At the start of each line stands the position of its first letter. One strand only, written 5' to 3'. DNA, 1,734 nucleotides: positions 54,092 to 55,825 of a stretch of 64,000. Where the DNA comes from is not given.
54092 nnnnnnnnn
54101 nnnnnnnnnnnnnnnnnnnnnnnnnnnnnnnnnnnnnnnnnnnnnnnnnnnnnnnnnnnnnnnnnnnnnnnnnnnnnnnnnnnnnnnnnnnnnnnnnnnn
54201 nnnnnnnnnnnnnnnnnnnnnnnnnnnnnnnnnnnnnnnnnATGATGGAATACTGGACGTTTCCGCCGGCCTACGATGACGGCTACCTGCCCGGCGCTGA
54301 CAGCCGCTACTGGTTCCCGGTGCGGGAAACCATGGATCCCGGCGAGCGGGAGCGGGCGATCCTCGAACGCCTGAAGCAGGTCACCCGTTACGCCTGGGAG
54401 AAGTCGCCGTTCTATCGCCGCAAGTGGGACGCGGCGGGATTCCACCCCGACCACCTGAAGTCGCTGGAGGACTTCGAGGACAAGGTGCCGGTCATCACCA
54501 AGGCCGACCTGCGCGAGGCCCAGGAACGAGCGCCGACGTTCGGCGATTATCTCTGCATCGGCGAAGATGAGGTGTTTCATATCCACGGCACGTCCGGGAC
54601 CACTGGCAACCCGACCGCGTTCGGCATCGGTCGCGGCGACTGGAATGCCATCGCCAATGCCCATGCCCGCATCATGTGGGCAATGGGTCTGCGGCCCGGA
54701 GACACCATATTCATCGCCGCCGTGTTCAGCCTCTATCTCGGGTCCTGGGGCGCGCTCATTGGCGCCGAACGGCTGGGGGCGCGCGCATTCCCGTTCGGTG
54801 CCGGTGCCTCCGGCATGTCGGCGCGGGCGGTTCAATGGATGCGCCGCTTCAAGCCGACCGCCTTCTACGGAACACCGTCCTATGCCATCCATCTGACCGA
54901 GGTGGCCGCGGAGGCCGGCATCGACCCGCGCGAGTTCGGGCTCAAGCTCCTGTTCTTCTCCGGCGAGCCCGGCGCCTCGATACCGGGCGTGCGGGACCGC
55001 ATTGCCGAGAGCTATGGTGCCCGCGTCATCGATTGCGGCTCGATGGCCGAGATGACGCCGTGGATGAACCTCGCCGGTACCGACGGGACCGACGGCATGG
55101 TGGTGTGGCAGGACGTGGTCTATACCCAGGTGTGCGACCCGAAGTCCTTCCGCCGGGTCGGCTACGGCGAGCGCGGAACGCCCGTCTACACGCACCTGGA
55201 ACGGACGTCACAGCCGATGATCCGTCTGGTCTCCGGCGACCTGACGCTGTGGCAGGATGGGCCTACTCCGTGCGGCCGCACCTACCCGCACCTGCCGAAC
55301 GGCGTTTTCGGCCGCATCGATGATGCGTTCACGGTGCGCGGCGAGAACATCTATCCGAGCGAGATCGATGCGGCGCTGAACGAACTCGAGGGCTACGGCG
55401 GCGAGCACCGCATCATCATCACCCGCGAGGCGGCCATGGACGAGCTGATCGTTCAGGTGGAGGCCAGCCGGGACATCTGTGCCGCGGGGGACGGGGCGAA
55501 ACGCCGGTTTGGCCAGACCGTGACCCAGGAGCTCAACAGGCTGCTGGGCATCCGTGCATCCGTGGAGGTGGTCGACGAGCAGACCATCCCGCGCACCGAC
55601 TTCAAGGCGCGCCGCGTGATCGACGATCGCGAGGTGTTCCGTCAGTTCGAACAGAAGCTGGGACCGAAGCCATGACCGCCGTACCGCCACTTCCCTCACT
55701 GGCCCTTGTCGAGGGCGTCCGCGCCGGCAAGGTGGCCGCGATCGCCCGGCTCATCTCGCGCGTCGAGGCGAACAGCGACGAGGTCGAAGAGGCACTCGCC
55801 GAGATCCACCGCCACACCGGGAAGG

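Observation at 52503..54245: An oxalyl-CoA-decarboxylase / 2-hydroxyacyl-CoA-lyase-like ThDP enzyme is nested inside the mutase operon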

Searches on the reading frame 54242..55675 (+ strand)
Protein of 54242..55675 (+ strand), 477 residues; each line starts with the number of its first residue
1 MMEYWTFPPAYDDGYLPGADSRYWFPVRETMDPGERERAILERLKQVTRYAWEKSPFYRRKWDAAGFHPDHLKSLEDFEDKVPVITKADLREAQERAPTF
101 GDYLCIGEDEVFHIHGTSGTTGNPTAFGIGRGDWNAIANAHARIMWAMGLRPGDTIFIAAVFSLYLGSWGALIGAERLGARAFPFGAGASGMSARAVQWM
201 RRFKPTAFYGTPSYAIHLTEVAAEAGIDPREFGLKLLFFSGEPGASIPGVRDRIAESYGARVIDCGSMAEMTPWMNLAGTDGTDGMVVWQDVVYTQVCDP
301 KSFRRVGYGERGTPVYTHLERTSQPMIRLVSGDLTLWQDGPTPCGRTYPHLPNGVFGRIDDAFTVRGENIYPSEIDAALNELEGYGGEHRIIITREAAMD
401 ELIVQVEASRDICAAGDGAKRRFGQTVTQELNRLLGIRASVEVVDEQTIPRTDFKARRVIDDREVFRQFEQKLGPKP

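Call 5: search_protein_families(library=pfam, proteins=[window:54242-55675:+])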
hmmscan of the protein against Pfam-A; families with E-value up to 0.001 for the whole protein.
window:54242-55675:+ (477 aa): 2 families
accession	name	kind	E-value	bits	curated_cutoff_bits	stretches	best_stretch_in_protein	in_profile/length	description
PF14535.12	AMP-binding_C_2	-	6.3e-23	81.3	25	1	367-463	1-96/96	AMP-binding enzyme C-terminal domain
PF00501.34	AMP-binding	-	5.1e-10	39.1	29.9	1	105-312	158-370/384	AMP-binding enzyme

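Call 6: search_protein_families(library=ncbifam, proteins=[window:54242-55675:+])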
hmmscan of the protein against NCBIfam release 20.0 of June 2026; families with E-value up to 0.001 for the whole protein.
window:54242-55675:+ (477 aa): 12 families
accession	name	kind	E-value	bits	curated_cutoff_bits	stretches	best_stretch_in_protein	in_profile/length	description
TIGR02155.1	PA_CoA_ligase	equivalog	1.1e-74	251.5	646.3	1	35-463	7-422/422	phenylacetate--CoA ligase PaaK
NF041878.1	paak_haloarch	equivalog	1.5e-71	241.2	700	1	38-463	15-427/427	phenylacetate--CoA ligase PaaK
NF053551.1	FlxY_rubin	equivalog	3.3e-37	128.2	520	1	42-456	15-412/424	flexirubin biosynthesis putative acyl-CoA ligase FlxY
TIGR03335.1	F390_ftsA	equivalog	9.7e-36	123.4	458.7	1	27-402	5-374/445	coenzyme F390 synthetase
NF041217.1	BagE_FevW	exception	2.2e-27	96.1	800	1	42-459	19-402/424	bagremycin/ferroverdin synthetase BagE/FevW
NF045666.1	DVU1553_fam_AMP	equivalog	3.9e-27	95.2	300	1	31-351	18-324/331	DVU_1553 family AMP-dependent CoA ligase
NF005850.0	PRK07768.1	subfamily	1.8e-07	29.8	572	1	355-453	432-530/545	long-chain-fatty-acid--CoA ligase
TIGR01733.1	AA-adenyl-dom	subfamily_domain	3e-07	29.6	317.4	1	106-277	117-279/409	amino acid adenylation domain-containing protein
TIGR02262.1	benz_CoA_lig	subfamily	3.4e-06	26.1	375.25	1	109-266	162-310/508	benzoate-CoA ligase family protein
NF053567.1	HBDA_AROS1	equivalog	1.5e-05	23.6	1000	1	108-223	171-281/523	3-hydroxybenzoate--CoA ligase HbdA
NF006624.1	PRK09192.1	subfamily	1.7e-05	23.4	600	1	355-453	452-547/567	fatty acyl-AMP ligase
NF004837.0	PRK06187.1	subfamily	3.5e-05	22.2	476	0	88-278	149-330/531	long-chain-fatty-acid--CoA ligase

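Call 10: search_solved_structures(query=window:54242-55675:+, max_evalue=1e-10)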
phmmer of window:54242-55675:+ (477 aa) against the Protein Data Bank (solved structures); distinct sequences matched with E-value up to 1e-10: 8.
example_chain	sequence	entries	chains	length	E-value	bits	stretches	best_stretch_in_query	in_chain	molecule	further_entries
6hdw_A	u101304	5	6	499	1.1e-236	789.4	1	2-473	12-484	2-hydroxyisobutyryl-CoA synthetase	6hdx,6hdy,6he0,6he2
2y4o_A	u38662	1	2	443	1.8e-67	231.2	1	29-464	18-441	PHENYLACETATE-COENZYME A LIGASE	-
2y27_A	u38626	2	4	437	2.5e-66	227.4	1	29-464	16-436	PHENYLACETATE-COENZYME A LIGASE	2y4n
4r1l_A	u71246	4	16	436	4.1e-60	206.9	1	19-463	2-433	Phenylacetate-coenzyme A ligase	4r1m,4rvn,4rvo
6wuq_A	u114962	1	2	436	2.6e-20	75.6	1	34-458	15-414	AjiA1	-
6siw_B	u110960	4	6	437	2.8e-17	65.7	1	43-366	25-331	PaaK-like ligase (AMP-dependent synthetase and ligase) | AMP-dependent synthetase and ligase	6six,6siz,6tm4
6siw_A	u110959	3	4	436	2.8e-17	65.6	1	43-366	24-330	PaaK-like ligase (AMP-dependent synthetase and ligase) | AMP-dependent synthetase and ligase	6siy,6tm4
9s3l_A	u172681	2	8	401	3.1e-13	52.3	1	71-411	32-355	Phenylacetate-CoA ligase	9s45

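Call 38: find_related_loci(query=window:54242-55675:+, collection=metagenome_contigs, flank=10000)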
Query window:54242-55675:+ (477 aa) in metagenome_contigs; peptide patterns used: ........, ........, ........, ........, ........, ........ (x = any residue, [..] = any of these).
598 stretches matched a pattern (row limit reached: there are more); 551 encode a relative of the query (tblastn E <= 1e-3); the best 80 are kept; 80 distinct loci.
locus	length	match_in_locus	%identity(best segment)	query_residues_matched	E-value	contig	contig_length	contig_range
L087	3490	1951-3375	80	2-476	0e+0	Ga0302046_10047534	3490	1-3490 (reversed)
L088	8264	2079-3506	76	1-476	0e+0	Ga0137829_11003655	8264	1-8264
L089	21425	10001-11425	75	2-476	0e+0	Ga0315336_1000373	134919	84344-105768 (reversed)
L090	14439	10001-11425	75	2-476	0e+0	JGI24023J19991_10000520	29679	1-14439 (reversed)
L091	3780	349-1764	74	2-473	0e+0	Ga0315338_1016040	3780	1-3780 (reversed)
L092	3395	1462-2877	73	2-474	0e+0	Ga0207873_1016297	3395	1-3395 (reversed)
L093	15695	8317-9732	73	1-474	0e+0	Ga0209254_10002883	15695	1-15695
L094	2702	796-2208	71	2-473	0e+0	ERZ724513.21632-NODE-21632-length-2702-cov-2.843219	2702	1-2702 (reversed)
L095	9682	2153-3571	71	2-474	0e+0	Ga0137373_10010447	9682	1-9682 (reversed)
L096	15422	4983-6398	72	1-474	0e+0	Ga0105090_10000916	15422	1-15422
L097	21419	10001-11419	72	2-474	0e+0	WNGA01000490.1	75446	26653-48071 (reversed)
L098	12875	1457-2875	72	2-474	0e+0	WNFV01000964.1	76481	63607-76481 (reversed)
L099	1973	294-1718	72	2-476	0e+0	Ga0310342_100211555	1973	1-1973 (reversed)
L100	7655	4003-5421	71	2-474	0e+0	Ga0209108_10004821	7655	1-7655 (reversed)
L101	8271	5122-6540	71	2-474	0e+0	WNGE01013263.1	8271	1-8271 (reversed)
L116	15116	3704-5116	72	2-473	0e+0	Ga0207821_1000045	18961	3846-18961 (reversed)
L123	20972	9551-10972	71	2-474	0e+0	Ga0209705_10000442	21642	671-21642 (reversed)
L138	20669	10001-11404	69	2-473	0e+0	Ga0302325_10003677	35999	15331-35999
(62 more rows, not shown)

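Call 51: search_protein_families(library=pfam, proteins=[L138:14106-15161:+, L123:16382-17626:+, L123:17651-18979:-, L138:16917-19232:+, L097:8622-9440:-, L116:8125-8742:-], max_evalue=0.001)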
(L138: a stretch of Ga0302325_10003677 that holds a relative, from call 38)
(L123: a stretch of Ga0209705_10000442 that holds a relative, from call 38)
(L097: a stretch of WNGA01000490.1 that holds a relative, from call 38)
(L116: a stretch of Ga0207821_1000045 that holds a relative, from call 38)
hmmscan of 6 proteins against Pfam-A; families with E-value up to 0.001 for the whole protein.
L138:14106-15161:+ (351 aa): 2 families
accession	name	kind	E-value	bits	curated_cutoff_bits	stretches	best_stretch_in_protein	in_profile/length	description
PF16113.10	ECH_2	-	1.7e-123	412.9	27.2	1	15-341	1-335/335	Enoyl-CoA hydratase/isomerase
PF00378.25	ECH_1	-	7.3e-35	120.9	27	1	13-192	4-180/251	Enoyl-CoA hydratase/isomerase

L123:16382-17626:+ (414 aa): 1 family
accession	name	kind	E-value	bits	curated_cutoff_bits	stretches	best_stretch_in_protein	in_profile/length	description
PF01430.24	HSP33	-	5.1e-77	259.4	21.4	1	115-392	2-273/273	Hsp33 protein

L123:17651-18979:- (442 aa): 5 families
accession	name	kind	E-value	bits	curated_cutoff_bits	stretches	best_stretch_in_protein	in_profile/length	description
PF21135.2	DRL_cat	-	8.6e-56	188.9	27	1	152-334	1-164/164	Oxidoreductase DRL, catalytic domain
PF01408.29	GFO_IDH_MocA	-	3.6e-10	41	24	1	25-122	1-90/120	Oxidoreductase family, NAD-binding Rossmann fold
PF03447.22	NAD_binding_3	-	3.9e-09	37.7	24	1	31-144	1-110/116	Homoserine dehydrogenase, NAD binding domain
PF08666.17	SAF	-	2e-06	28.7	21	1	357-422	1-63/63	SAF domain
PF01113.26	DapB_N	-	4.2e-06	27.3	25.6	1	26-148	2-121/124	Dihydrodipicolinate reductase, N-terminus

L138:16917-19232:+ (771 aa): 3 families
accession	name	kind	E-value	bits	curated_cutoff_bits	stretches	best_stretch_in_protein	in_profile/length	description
PF03772.21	Competence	-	2.1e-49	168.7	23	1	201-463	3-268/270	Competence protein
PF00753.33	Lactamase_B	-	5.1e-14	53.1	22.7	1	499-714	2-195/196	Metallo-beta-lactamase superfamily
PF12706.13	Lactamase_B_2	-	8.3e-05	22.7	27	1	544-669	20-147/200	Beta-lactamase superfamily domain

L097:8622-9440:- (272 aa): 1 family
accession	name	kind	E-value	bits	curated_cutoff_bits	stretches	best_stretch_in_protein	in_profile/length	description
PF10988.14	DUF2807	-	9.2e-33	113.9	24.2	1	58-244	1-181/181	Putative auto-transporter adhesin, head GIN domain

L116:8125-8742:- (205 aa): 0 families

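Call 59: find_homologous_proteins(query=window:54245-55675:+, max_evalue=1e-100)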
Query window:54245-55675:+ (476 aa): 4258 proteins with E <= 1e-100 among 8000 candidates; the best 120 are listed.
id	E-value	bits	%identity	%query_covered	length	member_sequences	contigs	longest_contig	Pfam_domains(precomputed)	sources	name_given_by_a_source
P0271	0.0e+0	1111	100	100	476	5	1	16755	PF00501.35,PF14535.13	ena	-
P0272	2.1e-272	922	82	99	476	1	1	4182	PF00501.35,PF14535.13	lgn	-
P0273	2.5e-269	912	81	100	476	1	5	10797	PF00501.35,PF14535.13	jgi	jgi:phenylacetate-CoA ligase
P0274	6.2e-269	911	80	100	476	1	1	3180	PF00501.35,PF14535.13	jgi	jgi:phenylacetate-CoA ligase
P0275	6.2e-269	911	80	100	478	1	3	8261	PF00501.35,PF14535.13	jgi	jgi:phenylacetate-CoA ligase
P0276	1.2e-268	910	81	100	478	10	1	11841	PF00501.35,PF14535.13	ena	-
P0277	3.7e-268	908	80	100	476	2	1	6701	PF00501.35,PF14535.13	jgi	jgi:phenylacetate-CoA ligase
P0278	4.5e-268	908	79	100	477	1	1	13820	PF00501.35,PF14535.13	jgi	jgi:phenylacetate-CoA ligase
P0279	3.4e-265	898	80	100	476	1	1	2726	PF00501.35,PF14535.13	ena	-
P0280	3.5e-265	898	80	99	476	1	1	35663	PF00501.35,PF14535.13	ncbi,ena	-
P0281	2.9e-263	892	79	100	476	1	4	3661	PF00501.35,PF14535.13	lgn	-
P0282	9.3e-262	887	79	100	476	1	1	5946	PF00501.35,PF14535.13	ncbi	-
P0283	1.8e-261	886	79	99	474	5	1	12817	PF00501.35,PF14535.13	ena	-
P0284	1.8e-260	883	79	100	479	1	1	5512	PF00501.35,PF14535.13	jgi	jgi:phenylacetate-CoA ligase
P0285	7.0e-260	881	79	100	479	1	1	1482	PF00501.35,PF14535.13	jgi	jgi:phenylacetate-CoA ligase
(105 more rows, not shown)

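Call 61: find_encoding_contigs(protein=P0280, flank=7000, max_places=2)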
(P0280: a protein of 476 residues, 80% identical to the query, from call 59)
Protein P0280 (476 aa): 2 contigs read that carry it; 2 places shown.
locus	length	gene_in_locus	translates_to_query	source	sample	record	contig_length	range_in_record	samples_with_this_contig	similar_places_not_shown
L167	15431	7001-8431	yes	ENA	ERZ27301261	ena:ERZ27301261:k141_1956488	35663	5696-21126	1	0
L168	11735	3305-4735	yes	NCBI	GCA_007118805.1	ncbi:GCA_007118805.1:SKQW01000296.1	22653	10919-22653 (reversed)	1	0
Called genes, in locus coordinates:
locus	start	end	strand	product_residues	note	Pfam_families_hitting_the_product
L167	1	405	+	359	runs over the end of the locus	PF03480:DctP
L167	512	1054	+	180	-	PF04290:DctQ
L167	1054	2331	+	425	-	PF06808:DctM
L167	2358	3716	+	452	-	PF00202:Aminotran_3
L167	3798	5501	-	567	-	PF00999:Na_H_Exchanger, PF02254:TrkA_N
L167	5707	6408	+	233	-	PF00392:GntR, PF13545:HTH_Crp_2 (weak), PF07729:FCD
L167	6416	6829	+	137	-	PF02310:B12-binding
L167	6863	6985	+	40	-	-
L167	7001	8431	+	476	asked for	PF00501:AMP-binding, PF14535:AMP-binding_C_2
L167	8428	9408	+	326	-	PF03308:MeaB, PF13191:AAA_16 (faint), PF00009:GTP_EFTU (faint), PF01656:CbiA (weak), PF02492:cobW (weak)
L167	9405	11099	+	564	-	PF01642:MM_CoA_mutase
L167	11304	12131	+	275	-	PF13279:4HBT_2, PF01643:Acyl-ACP_TE (weak), PF13279:4HBT_2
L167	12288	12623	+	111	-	PF26354:DMF_alpha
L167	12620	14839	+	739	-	PF13385:Laminin_G_3 (weak), PF20254:DMFA2_C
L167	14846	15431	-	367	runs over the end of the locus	PF00005:ABC_tran, PF13304:AAA_21 (faint), PF08402:TOBE_2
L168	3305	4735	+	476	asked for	PF00501:AMP-binding, PF14535:AMP-binding_C_2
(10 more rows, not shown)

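Call 62: find_encoding_contigs(protein=P0276, flank=7000, max_places=2)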
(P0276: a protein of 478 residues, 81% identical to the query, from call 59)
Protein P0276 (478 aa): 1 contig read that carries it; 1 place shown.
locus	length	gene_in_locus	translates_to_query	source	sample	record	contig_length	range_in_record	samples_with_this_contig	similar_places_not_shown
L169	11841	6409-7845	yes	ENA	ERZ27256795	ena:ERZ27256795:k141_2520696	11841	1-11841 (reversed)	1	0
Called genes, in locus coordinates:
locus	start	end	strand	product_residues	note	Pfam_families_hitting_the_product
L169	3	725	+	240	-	?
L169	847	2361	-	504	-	PF08323:Glyco_transf_5 (faint), PF13439:Glyco_transf_4, PF13477:Glyco_trans_4_2 (weak), PF20706:GT4-conflict (faint), PF13579:Glyco_trans_4_4, PF00534:Glycos_transf_1, PF13692:Glyco_trans_1_4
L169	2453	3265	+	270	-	PF00582:Usp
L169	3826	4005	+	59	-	PF09343:DUF2460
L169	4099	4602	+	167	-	PF00583:Acetyltransf_1, PF12568:PanZ (weak), PF13673:Acetyltransf_10, PF13508:Acetyltransf_7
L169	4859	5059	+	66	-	PF09931:Phage_phiJL001_Gp84_N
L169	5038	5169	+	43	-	-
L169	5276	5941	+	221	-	PF00392:GntR, PF07729:FCD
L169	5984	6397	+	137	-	PF02310:B12-binding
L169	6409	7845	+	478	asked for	PF00501:AMP-binding, PF14535:AMP-binding_C_2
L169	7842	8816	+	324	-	PF03308:MeaB, PF00009:GTP_EFTU (faint), PF00448:SRP54 (faint), PF02492:cobW (weak)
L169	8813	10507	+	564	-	PF01642:MM_CoA_mutase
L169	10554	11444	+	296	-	PF13279:4HBT_2 (weak)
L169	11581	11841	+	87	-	?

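Call 63: find_encoding_contigs(protein=P0278, flank=7000, max_places=2)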
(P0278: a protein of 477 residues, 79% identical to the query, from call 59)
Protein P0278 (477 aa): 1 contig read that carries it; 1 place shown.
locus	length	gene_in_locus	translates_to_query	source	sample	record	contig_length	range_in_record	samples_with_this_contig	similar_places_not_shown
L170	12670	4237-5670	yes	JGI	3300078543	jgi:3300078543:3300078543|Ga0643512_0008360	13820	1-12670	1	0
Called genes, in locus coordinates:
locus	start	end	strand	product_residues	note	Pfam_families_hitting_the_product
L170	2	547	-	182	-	?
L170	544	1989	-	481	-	PF00275:EPSP_synthase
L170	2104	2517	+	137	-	PF09538:FYDLN_acid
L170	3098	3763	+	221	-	PF00392:GntR, PF07729:FCD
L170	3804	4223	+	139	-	PF02310:B12-binding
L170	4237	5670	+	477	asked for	PF00501:AMP-binding, PF14535:AMP-binding_C_2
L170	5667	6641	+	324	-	PF03308:MeaB, PF02492:cobW (weak), PF01656:CbiA (weak)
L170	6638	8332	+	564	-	PF01642:MM_CoA_mutase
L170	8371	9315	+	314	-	PF03069:FmdA_AmdA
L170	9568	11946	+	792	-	PF03707:MHYT, PF13188:PAS_8 (weak), PF00990:GGDEF, PF00563:EAL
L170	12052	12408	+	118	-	PF09361:Phasin_2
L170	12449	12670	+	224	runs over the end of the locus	PF00881:Nitroreductase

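Call 64: find_encoding_contigs(protein=P0273, flank=7000, max_places=2)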
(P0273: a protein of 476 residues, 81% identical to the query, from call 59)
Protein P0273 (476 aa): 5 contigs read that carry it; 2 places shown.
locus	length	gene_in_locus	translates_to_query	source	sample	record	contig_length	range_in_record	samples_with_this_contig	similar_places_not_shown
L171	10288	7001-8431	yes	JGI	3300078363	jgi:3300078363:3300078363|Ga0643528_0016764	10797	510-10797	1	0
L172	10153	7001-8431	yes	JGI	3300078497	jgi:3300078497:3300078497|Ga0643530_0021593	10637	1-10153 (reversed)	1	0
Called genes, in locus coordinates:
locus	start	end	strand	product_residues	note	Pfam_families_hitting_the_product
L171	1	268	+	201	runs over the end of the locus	PF00155:Aminotran_1_2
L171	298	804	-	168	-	PF03928:HbpS-like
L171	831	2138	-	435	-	PF01266:DAO (faint), PF07992:Pyr_redox_2, PF21706:FCSD_central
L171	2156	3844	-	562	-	PF02872:5_nucleotid_C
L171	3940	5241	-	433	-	PF00034:Cytochrom_C (faint), PF13442:Cytochrome_CBB3 (faint), PF21342:SoxA-TsdA_cyt-c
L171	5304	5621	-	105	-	PF08770:SoxZ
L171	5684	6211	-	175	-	PF13501:SoxY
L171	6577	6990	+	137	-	PF02310:B12-binding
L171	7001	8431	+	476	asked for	PF00501:AMP-binding, PF14535:AMP-binding_C_2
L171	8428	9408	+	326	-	PF00009:GTP_EFTU (faint), PF03308:MeaB, PF13191:AAA_16 (faint), PF20720:nSTAND3 (faint), PF01656:CbiA (weak), PF02492:cobW (weak), PF03029:ATP_bind_1 (faint)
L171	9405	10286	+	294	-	?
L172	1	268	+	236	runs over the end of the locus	PF00155:Aminotran_1_2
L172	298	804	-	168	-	PF03928:HbpS-like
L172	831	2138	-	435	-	PF01266:DAO (faint), PF07992:Pyr_redox_2, PF21706:FCSD_central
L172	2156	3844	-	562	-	PF02872:5_nucleotid_C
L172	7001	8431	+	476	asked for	PF00501:AMP-binding, PF14535:AMP-binding_C_2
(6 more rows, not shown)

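Call 84: search_protein_families(library=ncbifam, proteins=[L097:14214-15950:+, L138:15158-16885:+], max_evalue=1e-120)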
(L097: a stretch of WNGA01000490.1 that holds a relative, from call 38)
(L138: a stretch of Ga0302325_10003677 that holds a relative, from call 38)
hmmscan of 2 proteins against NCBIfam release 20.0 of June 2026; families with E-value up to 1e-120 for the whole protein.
L097:14214-15950:+ (578 aa): 1 family
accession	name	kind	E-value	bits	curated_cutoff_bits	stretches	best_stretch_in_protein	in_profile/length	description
NF058623.1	HdaclCoAlyACT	equivalog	6.4e-251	834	600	1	12-576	8-573/575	2-hydroxyacyl-CoA lyase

L138:15158-16885:+ (575 aa): 1 family
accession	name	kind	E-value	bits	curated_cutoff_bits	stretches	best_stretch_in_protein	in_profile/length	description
NF058623.1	HdaclCoAlyACT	equivalog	1.6e-289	961.5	600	1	5-572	6-573/575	2-hydroxyacyl-CoA lyase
